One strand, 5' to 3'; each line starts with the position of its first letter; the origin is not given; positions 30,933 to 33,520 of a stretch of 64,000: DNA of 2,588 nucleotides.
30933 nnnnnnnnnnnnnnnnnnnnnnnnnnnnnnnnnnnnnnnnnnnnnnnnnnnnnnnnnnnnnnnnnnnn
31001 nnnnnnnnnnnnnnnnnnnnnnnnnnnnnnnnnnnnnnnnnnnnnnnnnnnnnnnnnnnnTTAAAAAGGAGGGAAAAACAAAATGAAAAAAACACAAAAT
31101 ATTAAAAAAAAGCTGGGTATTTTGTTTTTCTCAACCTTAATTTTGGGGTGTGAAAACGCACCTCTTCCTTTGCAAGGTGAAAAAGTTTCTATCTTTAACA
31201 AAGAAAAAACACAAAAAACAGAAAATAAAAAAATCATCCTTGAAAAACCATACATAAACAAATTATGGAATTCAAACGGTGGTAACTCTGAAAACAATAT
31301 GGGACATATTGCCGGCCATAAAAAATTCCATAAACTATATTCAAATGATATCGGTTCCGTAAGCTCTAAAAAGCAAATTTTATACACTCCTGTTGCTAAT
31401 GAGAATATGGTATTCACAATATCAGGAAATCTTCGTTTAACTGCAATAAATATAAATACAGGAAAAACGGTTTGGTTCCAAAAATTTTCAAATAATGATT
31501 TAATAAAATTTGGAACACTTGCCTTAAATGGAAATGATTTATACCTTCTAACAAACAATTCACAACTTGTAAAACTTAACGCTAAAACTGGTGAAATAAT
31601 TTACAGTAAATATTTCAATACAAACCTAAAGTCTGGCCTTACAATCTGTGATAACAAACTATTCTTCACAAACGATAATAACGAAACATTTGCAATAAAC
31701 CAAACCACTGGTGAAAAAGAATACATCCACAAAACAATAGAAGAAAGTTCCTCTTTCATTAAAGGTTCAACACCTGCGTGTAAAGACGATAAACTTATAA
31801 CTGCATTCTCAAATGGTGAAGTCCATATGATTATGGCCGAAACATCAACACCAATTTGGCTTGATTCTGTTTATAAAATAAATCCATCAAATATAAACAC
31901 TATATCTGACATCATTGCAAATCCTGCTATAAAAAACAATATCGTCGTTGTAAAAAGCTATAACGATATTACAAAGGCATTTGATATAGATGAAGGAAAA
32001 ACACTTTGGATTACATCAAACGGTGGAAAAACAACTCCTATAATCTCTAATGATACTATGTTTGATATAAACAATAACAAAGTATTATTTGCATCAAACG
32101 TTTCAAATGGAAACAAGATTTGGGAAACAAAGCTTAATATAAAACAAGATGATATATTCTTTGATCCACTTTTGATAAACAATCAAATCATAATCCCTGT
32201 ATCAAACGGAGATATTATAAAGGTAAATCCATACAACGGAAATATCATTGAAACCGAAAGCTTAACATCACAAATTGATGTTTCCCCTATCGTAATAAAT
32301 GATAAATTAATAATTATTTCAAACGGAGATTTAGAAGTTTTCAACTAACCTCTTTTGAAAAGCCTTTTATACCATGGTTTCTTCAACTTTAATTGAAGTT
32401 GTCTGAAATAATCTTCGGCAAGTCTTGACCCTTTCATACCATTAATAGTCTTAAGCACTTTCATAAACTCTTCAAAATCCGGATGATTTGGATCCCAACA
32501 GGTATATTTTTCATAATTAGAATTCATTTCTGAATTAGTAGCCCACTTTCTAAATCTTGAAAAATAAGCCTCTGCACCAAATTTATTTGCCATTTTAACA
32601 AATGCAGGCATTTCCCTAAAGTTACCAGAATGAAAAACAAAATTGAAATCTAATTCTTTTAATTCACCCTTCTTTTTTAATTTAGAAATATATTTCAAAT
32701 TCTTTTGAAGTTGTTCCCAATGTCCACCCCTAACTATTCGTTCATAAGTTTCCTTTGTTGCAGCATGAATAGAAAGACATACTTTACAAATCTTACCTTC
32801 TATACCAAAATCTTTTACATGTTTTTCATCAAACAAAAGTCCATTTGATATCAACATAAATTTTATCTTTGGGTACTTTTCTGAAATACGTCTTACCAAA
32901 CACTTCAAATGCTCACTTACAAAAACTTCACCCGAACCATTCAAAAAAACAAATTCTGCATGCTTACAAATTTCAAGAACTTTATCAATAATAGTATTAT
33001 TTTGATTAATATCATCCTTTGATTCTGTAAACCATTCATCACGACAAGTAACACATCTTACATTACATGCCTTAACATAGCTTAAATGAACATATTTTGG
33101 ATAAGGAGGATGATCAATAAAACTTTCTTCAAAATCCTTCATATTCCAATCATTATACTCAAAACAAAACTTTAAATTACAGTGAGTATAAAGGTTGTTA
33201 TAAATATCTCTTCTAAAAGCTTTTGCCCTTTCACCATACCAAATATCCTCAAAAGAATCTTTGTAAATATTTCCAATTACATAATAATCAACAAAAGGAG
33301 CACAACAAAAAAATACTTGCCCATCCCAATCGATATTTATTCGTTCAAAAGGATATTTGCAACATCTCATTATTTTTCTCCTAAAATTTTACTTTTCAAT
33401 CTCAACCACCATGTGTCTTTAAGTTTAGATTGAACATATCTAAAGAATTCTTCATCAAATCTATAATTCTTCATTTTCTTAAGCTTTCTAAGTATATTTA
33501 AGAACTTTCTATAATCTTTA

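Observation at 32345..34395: Tandem radical-SAM paralogs with the SPASM/twitch-type cysteine motif N-terminal to the CX3CX2C core, coupled to mnmG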

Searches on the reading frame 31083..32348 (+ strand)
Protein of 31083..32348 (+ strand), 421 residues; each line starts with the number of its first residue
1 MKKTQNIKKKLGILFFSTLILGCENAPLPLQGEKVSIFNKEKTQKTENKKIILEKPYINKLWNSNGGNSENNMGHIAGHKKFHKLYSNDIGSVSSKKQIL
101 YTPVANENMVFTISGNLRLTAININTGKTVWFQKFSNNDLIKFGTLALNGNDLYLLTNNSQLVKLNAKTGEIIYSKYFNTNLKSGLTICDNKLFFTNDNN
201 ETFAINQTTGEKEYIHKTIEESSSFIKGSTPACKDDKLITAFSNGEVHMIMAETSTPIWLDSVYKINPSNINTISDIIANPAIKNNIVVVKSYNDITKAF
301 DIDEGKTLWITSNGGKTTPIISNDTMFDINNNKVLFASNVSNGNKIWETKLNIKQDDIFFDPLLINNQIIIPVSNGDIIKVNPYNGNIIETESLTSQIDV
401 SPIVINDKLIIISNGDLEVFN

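Call 52: search_protein_families(library=ncbifam, proteins=[window:31083-32348:+], max_evalue=1e-10)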
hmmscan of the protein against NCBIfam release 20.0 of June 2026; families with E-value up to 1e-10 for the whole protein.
window:31083-32348:+ (421 aa): 4 families
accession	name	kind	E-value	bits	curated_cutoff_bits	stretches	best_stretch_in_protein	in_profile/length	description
TIGR03300.1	assembly_YfgL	equivalog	4.5e-39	134.2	285.2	1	71-420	29-376/377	outer membrane protein assembly factor BamB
NF008351.0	PRK11138.1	equivalog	1.3e-31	109.5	423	1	83-417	45-388/394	outer membrane protein assembly factor BamB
TIGR03075.1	PQQ_enz_alc_DH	subfamily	2.2e-15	56.3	480.05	0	101-184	63-153/530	PQQ-dependent dehydrogenase, methanol/ethanol family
TIGR04528.1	acido_non_PQQ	subfamily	8.4e-12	44.6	650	0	95-176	46-128/493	acido-empty-quinoprotein group A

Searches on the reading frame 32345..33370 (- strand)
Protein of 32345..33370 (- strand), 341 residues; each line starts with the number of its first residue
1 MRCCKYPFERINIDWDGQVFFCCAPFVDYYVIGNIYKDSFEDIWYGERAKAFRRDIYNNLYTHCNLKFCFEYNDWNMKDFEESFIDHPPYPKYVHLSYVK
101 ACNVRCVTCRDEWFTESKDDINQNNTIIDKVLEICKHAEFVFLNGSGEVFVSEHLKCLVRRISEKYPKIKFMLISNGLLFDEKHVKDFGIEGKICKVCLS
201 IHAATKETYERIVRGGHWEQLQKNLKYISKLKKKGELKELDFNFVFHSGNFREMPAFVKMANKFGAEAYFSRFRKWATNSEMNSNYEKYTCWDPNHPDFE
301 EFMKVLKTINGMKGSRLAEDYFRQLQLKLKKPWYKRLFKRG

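Call 3: search_protein_families(library=pfam, proteins=[window:32345-33370:-], max_evalue=1)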
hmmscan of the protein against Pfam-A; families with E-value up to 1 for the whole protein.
window:32345-33370:- (341 aa): 3 families
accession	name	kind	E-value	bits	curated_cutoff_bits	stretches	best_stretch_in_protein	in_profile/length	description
PF13186.11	SPASM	-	5e-14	52.8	21.5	1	4-65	1-64/67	Iron-sulfur cluster-binding domain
PF04055.27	Radical_SAM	-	1.4e-09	38.8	29.5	1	99-239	4-144/166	Radical SAM superfamily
PF13353.11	Fer4_12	-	0.0033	18.2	22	1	97-183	10-97/137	4Fe-4S single cluster domain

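Call 4: search_protein_families(library=ncbifam, proteins=[window:32345-33370:-], max_evalue=1)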
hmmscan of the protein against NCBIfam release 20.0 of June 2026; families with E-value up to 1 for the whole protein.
window:32345-33370:- (341 aa): 23 families
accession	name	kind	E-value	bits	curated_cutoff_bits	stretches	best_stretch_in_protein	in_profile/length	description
TIGR04311.1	rSAM_Geo_metal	subfamily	2e-23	83.1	400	2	90-288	1-202/423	radical SAM/SPASM family putative metalloenzyme maturase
TIGR04317.1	W_rSAM_matur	equivalog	3.3e-21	75.8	380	2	91-268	3-178/349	tungsten cofactor oxidoreductase radical SAM maturase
NF033640.1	N_Twi_rSAM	subfamily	1e-17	64.3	170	1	3-279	4-313/398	twitch domain-containing radical SAM protein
TIGR04545.1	rSAM_ahbD_hemeb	equivalog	1.1e-10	41.5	500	1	99-271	7-172/339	heme b synthase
NF038283.1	viperin_w_prok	equivalog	2.5e-10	40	180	1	98-254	8-170/281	viperin family antiviral radical SAM protein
TIGR03962.1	mycofact_rSAM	equivalog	3.2e-10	39.7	265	1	99-276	19-188/339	mycofactocin radical SAM maturase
TIGR04250.1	SCM_rSAM_ScmE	equivalog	3.7e-09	35.9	400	2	91-232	2-138/358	SynChlorMet cassette radical SAM/SPASM protein ScmE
TIGR04321.1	spiroSPASM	subfamily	3.7e-09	35.8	250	2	90-277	229-421/510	spiro-SPASM protein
TIGR02666.1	moaA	equivalog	4.2e-09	35.8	284.05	1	92-273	10-192/336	GTP 3',8-cyclase MoaA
TIGR03977.1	rSAM_pair_HxsC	equivalog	5.4e-09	35.3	267.9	1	100-261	33-190/292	His-Xaa-Ser system radical SAM maturase HxsC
TIGR02668.1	moaA_archaeal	equivalog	1.3e-07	30.9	325.25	1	95-267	13-180/303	GTP 3',8-cyclase MoaA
NF001199.0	PRK00164.2-1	equivalog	2.5e-07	30.2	231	1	96-266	16-180/308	GTP 3',8-cyclase MoaA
NF038332.1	rSAM_rare_HxsC4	exception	6e-07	28.9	500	1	93-248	15-168/335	radical SAM protein HxsC4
TIGR02109.1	PQQ_syn_pqqE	equivalog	7.8e-07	28.3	381.35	1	100-268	15-176/358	pyrroloquinoline quinone biosynthesis protein PqqE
TIGR04546.1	rSAM_ahbC_deAc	equivalog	1.4e-06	27.4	650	1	97-260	44-199/390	12,18-didecarboxysiroheme deacetylase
TIGR04085.1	rSAM_more_4Fe4S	domain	0.0013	19.1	27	1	4-64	1-61/93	SPASM domain-containing protein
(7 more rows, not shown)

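Call 38: search_protein_families(library=padloc, proteins=[window:32345-33370:-], max_evalue=0.01)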
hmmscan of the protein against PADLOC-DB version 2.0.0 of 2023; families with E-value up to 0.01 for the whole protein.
window:32345-33370:- (341 aa): 1 family
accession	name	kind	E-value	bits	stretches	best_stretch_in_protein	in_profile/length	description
PDLC02903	pVip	-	5.3e-10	37.2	1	98-259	6-159/257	Viperins not associated with kinases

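Call 39: search_protein_families(library=phrogs, proteins=[window:32345-33370:-], max_evalue=0.001)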
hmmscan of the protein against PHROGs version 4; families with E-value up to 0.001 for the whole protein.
window:32345-33370:- (341 aa): 2 families
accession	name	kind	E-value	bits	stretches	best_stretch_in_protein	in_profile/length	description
phrog_1802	-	other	4.4e-07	30.1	1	100-261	52-222/556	radical SAM domain-containing protein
phrog_15140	-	other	8.5e-05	22.6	1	100-239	95-235/366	radical SAM domain-containing protein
